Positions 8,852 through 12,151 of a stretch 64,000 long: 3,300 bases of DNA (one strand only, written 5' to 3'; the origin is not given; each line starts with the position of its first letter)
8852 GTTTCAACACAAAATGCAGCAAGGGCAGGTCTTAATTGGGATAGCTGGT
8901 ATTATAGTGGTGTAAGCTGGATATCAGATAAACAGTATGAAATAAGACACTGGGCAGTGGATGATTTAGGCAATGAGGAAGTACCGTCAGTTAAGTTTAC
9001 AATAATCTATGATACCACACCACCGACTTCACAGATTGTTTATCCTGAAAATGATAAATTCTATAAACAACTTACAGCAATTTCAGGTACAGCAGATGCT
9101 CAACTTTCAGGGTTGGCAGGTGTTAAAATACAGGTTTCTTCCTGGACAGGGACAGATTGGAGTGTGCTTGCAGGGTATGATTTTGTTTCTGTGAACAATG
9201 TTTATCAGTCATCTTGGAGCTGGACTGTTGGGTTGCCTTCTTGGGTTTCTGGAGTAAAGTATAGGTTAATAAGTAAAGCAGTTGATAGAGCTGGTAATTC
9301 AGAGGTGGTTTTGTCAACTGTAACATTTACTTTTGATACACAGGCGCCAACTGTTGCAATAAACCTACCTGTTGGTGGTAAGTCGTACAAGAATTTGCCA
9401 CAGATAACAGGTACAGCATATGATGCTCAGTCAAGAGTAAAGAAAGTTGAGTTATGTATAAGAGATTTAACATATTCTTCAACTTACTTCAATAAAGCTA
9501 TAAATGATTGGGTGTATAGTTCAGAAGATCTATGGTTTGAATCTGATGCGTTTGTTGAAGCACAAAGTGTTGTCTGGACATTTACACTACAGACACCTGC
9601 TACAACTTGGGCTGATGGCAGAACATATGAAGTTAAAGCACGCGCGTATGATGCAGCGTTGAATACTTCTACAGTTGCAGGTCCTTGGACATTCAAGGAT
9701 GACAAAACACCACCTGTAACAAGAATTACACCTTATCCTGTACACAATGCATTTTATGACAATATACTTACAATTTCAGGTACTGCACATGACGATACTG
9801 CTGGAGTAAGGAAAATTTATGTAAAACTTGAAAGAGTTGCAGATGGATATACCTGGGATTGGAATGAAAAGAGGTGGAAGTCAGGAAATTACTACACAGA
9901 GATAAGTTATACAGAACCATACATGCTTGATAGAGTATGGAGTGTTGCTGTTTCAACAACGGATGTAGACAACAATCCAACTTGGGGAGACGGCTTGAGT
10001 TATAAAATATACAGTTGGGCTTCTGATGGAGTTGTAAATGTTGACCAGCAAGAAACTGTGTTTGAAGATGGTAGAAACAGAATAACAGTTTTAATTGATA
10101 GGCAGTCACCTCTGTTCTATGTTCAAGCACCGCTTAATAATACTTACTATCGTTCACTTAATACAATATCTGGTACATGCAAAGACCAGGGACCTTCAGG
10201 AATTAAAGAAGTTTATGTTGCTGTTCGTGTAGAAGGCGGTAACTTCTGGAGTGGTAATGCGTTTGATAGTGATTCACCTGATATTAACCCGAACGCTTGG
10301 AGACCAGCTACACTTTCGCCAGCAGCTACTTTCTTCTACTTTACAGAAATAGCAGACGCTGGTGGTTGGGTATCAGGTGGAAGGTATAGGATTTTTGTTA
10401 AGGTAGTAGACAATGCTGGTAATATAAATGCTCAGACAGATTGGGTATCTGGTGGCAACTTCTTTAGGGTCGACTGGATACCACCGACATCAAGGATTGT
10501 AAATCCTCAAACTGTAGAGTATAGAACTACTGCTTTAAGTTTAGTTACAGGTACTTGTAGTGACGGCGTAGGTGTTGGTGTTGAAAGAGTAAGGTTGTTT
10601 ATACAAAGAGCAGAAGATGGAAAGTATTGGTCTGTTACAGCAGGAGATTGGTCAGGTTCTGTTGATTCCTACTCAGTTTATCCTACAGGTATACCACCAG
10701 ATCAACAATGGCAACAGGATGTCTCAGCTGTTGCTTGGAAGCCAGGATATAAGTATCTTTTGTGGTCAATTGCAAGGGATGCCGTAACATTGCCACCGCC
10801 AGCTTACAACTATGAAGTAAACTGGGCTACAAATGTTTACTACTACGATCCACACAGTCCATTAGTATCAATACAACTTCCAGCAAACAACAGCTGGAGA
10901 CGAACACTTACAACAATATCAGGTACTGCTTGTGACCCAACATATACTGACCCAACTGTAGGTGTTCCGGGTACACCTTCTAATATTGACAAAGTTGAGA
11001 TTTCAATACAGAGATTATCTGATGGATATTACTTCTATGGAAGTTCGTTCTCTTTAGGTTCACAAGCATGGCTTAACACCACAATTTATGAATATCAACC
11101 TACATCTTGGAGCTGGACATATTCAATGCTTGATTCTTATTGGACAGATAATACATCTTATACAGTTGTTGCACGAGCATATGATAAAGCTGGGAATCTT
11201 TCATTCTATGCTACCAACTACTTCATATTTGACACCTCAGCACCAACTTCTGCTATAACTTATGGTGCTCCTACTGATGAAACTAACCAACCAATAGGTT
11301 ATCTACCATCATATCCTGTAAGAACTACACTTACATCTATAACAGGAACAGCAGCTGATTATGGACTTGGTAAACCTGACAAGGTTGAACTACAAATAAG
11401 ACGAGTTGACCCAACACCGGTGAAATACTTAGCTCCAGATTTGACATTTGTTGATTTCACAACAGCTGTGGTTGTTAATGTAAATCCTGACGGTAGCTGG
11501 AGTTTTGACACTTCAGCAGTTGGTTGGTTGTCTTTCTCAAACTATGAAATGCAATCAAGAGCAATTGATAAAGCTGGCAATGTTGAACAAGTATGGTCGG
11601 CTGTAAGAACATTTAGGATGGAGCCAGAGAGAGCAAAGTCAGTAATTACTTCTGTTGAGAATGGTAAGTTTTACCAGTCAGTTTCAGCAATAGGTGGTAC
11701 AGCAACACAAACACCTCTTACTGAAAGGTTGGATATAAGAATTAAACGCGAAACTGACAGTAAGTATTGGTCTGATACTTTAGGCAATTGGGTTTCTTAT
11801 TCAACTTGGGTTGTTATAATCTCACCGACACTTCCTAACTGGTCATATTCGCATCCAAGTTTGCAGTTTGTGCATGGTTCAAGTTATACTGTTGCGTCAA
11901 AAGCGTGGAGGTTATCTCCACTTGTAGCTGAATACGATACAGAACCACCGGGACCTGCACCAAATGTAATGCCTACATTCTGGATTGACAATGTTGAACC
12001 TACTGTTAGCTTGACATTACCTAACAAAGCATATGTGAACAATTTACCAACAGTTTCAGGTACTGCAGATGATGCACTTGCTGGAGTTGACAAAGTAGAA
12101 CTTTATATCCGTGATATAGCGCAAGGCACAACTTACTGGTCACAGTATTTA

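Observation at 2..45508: Giant (>15,168-aa) multi-zone surface protein gene occupying 71% of the window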

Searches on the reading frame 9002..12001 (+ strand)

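Call 5: search_protein_families(library=pfam, proteins=[window:9002-12001:+], max_evalue=0.01)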
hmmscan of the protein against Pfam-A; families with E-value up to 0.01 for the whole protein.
window:9002-12001:+ (1000 aa): 3 families
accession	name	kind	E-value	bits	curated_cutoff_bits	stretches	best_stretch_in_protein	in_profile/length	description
PF19077.6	Big_13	-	5.3e-10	40.1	27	0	701-745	60-102/102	Bacterial Ig-like domain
PF12245.14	Big_3_2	-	1.5e-07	32.1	23.3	0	28-111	39-120/122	Bacterial Ig-like domain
PF13750.12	Big_3_3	-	0.0083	16.2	27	0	85-123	15-51/157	Bacterial Ig-like domain (group 3)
